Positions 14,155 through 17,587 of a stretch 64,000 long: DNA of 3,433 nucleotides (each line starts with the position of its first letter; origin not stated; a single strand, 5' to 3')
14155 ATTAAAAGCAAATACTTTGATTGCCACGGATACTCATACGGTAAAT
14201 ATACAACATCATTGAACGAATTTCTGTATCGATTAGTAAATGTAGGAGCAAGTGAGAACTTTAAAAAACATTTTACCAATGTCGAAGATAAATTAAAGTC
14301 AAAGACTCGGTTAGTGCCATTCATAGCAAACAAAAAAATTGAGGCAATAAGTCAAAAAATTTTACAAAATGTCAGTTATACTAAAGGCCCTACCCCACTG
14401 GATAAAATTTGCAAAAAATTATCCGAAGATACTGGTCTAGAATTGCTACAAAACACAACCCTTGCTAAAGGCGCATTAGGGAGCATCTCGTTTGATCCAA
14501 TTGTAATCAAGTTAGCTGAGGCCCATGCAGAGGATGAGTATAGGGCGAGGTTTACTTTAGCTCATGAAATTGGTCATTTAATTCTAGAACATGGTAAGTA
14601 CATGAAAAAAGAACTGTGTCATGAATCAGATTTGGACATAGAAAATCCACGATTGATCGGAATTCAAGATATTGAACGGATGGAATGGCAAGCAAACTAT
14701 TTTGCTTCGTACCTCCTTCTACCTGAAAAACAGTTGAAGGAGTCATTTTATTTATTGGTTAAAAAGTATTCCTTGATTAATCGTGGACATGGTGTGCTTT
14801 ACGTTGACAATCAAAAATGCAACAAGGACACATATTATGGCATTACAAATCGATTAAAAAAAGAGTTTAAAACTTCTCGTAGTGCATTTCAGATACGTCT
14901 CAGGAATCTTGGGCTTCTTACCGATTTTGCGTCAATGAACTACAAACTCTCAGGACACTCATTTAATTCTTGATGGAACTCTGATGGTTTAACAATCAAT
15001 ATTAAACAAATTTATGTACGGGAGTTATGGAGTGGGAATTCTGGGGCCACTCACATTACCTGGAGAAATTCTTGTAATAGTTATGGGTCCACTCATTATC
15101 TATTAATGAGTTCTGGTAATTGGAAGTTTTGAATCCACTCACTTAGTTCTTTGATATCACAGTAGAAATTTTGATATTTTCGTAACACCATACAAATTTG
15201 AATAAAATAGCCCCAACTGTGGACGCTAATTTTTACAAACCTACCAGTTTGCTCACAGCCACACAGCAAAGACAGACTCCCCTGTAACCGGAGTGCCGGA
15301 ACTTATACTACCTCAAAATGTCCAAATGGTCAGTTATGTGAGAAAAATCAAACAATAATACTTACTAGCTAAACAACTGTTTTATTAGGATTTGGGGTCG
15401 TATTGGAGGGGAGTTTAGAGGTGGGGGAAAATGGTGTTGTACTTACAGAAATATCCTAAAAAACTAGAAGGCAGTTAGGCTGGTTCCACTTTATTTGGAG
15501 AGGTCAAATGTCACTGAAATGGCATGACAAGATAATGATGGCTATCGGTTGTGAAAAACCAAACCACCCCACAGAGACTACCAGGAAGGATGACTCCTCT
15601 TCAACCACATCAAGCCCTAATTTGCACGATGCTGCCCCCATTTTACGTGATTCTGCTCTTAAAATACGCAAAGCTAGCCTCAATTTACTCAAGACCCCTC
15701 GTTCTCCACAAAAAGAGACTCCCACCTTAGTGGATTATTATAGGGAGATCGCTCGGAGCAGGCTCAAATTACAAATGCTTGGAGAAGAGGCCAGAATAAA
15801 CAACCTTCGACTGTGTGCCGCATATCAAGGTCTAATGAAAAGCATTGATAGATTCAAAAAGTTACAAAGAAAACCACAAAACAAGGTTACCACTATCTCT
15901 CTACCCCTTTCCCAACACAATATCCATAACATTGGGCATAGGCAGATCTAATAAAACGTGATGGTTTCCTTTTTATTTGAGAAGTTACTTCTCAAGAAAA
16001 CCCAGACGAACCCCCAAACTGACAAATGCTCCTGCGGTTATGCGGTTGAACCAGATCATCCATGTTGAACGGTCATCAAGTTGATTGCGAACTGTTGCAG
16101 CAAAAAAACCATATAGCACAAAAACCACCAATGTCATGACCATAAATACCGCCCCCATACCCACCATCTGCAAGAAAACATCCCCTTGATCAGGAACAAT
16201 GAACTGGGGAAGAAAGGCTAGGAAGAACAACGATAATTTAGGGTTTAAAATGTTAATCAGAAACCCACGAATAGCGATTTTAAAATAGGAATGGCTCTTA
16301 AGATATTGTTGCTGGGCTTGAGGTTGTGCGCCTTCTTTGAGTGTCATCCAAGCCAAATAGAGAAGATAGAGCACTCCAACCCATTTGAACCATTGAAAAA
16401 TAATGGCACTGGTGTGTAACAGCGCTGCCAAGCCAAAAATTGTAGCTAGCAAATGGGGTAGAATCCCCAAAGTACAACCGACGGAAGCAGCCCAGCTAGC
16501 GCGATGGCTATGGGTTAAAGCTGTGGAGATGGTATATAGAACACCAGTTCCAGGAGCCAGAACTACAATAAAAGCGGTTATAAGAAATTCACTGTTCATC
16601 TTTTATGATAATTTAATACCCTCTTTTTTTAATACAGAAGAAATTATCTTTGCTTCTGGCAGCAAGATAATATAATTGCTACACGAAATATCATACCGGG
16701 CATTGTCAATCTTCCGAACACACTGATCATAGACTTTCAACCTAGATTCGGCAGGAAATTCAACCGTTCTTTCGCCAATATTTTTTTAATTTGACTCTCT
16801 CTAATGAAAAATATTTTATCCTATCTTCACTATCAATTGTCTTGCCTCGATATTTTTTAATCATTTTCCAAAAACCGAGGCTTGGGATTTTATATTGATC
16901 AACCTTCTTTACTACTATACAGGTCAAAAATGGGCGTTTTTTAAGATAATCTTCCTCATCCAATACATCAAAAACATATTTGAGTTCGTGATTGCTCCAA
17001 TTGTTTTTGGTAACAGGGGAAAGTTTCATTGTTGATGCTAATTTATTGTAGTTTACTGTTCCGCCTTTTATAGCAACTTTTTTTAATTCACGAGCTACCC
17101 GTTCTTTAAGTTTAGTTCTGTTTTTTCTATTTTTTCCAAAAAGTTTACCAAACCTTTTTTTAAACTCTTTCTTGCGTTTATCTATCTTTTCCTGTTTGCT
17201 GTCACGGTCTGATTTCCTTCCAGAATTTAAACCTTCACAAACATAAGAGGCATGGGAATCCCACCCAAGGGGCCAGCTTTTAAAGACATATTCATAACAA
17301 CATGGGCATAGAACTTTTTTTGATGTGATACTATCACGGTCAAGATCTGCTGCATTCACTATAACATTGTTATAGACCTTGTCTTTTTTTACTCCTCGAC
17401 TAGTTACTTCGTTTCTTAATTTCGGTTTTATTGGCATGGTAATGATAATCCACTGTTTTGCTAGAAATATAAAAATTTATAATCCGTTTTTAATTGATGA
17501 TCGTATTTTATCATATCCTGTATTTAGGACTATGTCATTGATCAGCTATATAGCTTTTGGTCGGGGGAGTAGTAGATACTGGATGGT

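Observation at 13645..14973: PD-(D/E)xK nuclease fused to an ImmA/IrrE metallopeptidase in an AT-rich islet: candidate defence or abortive-infection effector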

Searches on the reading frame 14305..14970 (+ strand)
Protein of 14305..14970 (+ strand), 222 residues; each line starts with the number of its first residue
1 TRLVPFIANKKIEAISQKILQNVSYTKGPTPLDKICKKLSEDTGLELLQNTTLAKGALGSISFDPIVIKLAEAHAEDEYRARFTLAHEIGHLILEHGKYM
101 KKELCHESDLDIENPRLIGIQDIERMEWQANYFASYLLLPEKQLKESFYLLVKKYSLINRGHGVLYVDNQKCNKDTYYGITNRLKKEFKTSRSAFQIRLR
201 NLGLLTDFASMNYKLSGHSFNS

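Call 63: search_protein_representatives(protein=window:14305-14970:+)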
Query: 222 residues. Proteins with E-value up to 0.001 (for the whole library): 1580; up to 1e-10: 480; up to 1e-30: 126. The best 150 are listed.
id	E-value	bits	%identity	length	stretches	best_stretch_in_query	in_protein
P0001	9.7e-143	489.7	100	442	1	1-222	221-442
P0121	7.1e-64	232.1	50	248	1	2-208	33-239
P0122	6.2e-53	196.3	46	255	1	3-219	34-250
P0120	1.4e-48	182.1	48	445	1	3-207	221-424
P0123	1.0e-47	179.3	46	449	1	4-214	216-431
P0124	1.2e-47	179.0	44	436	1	3-209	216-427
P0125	2.9e-47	177.8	41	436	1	4-207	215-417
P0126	6.4e-47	176.7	42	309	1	2-209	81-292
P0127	1.2e-46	175.8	42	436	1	4-211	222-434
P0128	2.0e-46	175.1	46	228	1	17-211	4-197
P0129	2.3e-46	174.8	48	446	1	4-213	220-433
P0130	2.6e-46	174.7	41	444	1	4-211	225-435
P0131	2.2e-45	171.6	43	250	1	3-217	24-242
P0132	2.3e-45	171.6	47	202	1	19-207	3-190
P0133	3.1e-45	171.2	46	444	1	2-209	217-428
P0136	1.5e-43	165.7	40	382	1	2-210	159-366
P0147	9.1e-41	156.6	39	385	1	6-208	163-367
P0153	8.4e-40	153.4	39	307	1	2-210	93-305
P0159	9.5e-39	150.0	41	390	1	3-207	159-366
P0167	6.0e-38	147.3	40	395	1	5-209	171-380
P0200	6.0e-35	137.5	35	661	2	5-221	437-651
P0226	1.4e-32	129.8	40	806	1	4-206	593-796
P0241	4.4e-31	124.9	37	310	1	4-207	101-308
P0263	1.8e-28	116.4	37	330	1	4-209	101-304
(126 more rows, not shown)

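Call 64: search_protein_families(library=pfam, proteins=[P0136, P0147, P0159, P0167, P0200, P0226, P0126, P0153, P0241, P0263], max_evalue=0.01)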
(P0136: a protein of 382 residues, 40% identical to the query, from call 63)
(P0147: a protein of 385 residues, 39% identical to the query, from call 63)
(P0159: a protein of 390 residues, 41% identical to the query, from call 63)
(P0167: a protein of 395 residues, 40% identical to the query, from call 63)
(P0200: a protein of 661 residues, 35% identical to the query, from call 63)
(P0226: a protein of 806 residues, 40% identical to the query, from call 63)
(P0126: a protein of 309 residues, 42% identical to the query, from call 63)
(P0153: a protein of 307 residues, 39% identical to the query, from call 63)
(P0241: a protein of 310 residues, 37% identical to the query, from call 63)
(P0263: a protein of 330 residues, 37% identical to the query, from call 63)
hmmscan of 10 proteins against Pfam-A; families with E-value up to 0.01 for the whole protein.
P0136 (382 aa): 2 families
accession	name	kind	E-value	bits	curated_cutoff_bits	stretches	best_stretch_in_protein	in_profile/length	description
PF06114.19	Peptidase_M78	-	1.9e-14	53.9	22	1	231-355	36-122/123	IrrE N-terminal-like domain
PF04471.18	Mrr_cat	-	0.00011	22.7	21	1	12-63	51-101/115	Restriction endonuclease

P0147 (385 aa): 2 families
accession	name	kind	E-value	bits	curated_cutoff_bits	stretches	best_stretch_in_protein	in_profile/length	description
PF06114.19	Peptidase_M78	-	1.6e-15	57.4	22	1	234-358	36-122/123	IrrE N-terminal-like domain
PF04471.18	Mrr_cat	-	0.00013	22.5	21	1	10-67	49-105/115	Restriction endonuclease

P0159 (390 aa): 1 family
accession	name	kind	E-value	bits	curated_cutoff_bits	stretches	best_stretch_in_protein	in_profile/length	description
PF06114.19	Peptidase_M78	-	6.6e-11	42.5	22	1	201-322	6-112/123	IrrE N-terminal-like domain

P0167 (395 aa): 2 families
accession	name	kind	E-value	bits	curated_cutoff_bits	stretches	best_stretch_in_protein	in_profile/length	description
PF06114.19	Peptidase_M78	-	1.2e-12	48.1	22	1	248-370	38-122/123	IrrE N-terminal-like domain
PF04471.18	Mrr_cat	-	0.00015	22.3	21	1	20-79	48-106/115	Restriction endonuclease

P0200 (661 aa): 2 families
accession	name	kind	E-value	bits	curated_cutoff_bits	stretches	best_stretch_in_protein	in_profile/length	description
PF06114.19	Peptidase_M78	-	3.5e-11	43.4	22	1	479-631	8-122/123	IrrE N-terminal-like domain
PF05729.18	NACHT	-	5e-06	26.9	26.7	1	122-197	17-99/167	NACHT domain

P0226 (806 aa): 4 families
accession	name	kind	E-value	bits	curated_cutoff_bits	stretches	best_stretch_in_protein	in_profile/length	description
PF06114.19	Peptidase_M78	-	2.1e-10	40.9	22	1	648-789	20-122/123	IrrE N-terminal-like domain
PF05729.18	NACHT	-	5.3e-07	30.1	26.7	1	302-377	18-99/167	NACHT domain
PF04471.18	Mrr_cat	-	0.0049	17.4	21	0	469-542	37-111/115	Restriction endonuclease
PF13156.12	Mrr_cat_2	-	0.0061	16.9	22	0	469-547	33-115/127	Restriction endonuclease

P0126 (309 aa): 1 family
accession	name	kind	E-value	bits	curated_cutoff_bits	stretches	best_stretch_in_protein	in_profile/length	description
PF06114.19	Peptidase_M78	-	3.2e-14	53.2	22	1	153-283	31-123/123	IrrE N-terminal-like domain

P0153 (307 aa): 1 family
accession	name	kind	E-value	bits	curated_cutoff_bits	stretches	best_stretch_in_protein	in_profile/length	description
PF06114.19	Peptidase_M78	-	1.4e-16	60.9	22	1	171-295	37-123/123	IrrE N-terminal-like domain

P0241 (310 aa): 1 family
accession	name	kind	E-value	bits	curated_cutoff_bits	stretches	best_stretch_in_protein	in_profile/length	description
PF06114.19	Peptidase_M78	-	6.5e-13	49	22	1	175-284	36-106/123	IrrE N-terminal-like domain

P0263 (330 aa): 1 family
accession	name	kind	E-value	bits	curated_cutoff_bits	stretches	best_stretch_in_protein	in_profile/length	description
PF06114.19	Peptidase_M78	-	1.1e-12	48.3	22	1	163-294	28-122/123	IrrE N-terminal-like domain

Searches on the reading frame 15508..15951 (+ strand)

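Call 3: search_protein_families(library=pfam, proteins=[window:15508-15951:+], max_evalue=1)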
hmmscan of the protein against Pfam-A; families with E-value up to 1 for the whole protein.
window:15508-15951:+ (147 aa): 0 families

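Call 4: search_protein_families(library=padloc, proteins=[window:15508-15951:+], max_evalue=1)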
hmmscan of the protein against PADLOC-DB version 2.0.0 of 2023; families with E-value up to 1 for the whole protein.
window:15508-15951:+ (147 aa): 0 families

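Call 5: search_protein_families(library=ncbifam, proteins=[window:15508-15951:+], max_evalue=1)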
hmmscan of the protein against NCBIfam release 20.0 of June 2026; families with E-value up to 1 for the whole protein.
window:15508-15951:+ (147 aa): 0 families

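Call 21: search_protein_families(library=pfam, alignment_id=A3, max_evalue=0.001)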
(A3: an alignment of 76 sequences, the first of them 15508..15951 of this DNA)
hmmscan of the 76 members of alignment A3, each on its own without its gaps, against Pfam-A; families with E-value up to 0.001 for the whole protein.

A. member 1, window:15508-15951:+ (147 aa): 0 families

B. families by the number of members that match (of 76 scanned): 63 families (the first 25 are shown)
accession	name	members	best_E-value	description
PF13878.12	zf-C2H2_3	2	4.9e-06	zinc-finger of acetyl-transferase ESCO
PF20091.5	Abhydrolase_10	1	1e-137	Alpha/beta hydrolase domain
PF14397.11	ATPgrasp_ST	1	4.9e-101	Sugar-transfer associated ATP-grasp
PF07992.20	Pyr_redox_2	1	2.2e-74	Pyridine nucleotide-disulphide oxidoreductase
PF04909.20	Amidohydro_2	1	1e-53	Amidohydrolase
PF00557.29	Peptidase_M24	1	2.9e-42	Metallopeptidase family M24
PF02852.28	Pyr_redox_dim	1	2.8e-35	Pyridine nucleotide-disulphide oxidoreductase, dimerisation domain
PF02082.26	Rrf2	1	1.5e-29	Iron-dependent Transcriptional regulator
PF10626.15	TraO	1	7.2e-27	Conjugative transposon protein TraO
PF13467.12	RHH_4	1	1e-25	Ribbon-helix-helix domain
PF00665.32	rve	1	6.3e-24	Integrase core domain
PF13683.12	rve_3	1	8.6e-24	Integrase core domain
PF00753.33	Lactamase_B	1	9.4e-23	Metallo-beta-lactamase superfamily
PF01464.25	SLT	1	9.6e-23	Transglycosylase SLT domain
PF00070.33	Pyr_redox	1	1e-22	Pyridine nucleotide-disulphide oxidoreductase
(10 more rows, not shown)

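Call 71: search_protein_families(library=padloc, alignment_id=A3, max_evalue=0.00001)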
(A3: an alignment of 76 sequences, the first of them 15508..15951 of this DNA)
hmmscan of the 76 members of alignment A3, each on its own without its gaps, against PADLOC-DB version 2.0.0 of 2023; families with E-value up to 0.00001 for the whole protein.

A. member 1, window:15508-15951:+ (147 aa): 0 families

B. families by the number of members that match (of 76 scanned): 9 families
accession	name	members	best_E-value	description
PDLC04689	PDC-M51A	1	4.1e-30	-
PDLC03986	PD-Lambda-3_A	1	6e-19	-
PDLC04990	PDC-S31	1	1.3e-15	-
PDLC04994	PDC-S31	1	4.2e-15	-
PDLC04134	mad2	1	9.3e-14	mads_2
PDLC04991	PDC-S31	1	2.7e-11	-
PDLC05032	PDC-S50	1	1.4e-09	-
PDLC02605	DrmC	1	3.3e-07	DrmC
PDLC02614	DrmC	1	5.2e-07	DrmC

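Call 94: search_protein_families(library=phrogs, proteins=[window:15508-15951:+], max_evalue=0.001)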
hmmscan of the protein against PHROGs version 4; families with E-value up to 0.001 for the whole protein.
window:15508-15951:+ (147 aa): 0 families

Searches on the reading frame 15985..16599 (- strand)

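Call 3: search_protein_families(library=pfam, proteins=[window:15985-16599:-], max_evalue=1)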
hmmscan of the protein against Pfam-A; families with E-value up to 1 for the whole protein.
window:15985-16599:- (204 aa): 3 families
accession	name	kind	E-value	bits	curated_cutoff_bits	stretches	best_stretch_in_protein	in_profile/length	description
PF01810.24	LysE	-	3.6e-34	118.4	25.6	1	11-199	2-189/193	LysE type translocator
PF02659.21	Mntp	-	0.026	14.8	24.4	1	37-162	7-124/152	Putative manganese efflux pump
PF03741.22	TerC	-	0.069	13.3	27.8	1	24-110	21-103/178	Integral membrane protein TerC family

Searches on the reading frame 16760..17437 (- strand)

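Call 3: search_protein_families(library=pfam, proteins=[window:16760-17437:-], max_evalue=1)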
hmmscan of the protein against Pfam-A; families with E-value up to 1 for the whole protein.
window:16760-17437:- (225 aa): 3 families
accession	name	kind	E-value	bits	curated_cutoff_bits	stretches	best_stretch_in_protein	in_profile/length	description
PF10486.14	PI3K_1B_p101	-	0.0042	15.4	23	1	21-173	344-490/861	Phosphoinositide 3-kinase gamma adapter protein p101 subunit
PF25825.1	SAPC2_N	-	0.013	15.8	27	1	107-142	39-74/80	SAPC2 EF-hand like N-terminal domain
PF08890.17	Phage_TAC_5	-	0.025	15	27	1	118-167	51-103/135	Phage XkdN-like tail assembly chaperone protein, TAC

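Call 4: search_protein_families(library=padloc, proteins=[window:16760-17437:-], max_evalue=1)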
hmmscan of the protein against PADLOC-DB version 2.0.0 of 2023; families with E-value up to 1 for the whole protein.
window:16760-17437:- (225 aa): 0 families

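Call 5: search_protein_families(library=ncbifam, proteins=[window:16760-17437:-], max_evalue=1)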
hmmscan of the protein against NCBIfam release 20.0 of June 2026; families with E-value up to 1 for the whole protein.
window:16760-17437:- (225 aa): 0 families

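Call 94: search_protein_families(library=phrogs, proteins=[window:16760-17437:-], max_evalue=0.001)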
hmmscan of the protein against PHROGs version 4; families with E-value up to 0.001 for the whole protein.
window:16760-17437:- (225 aa): 0 families
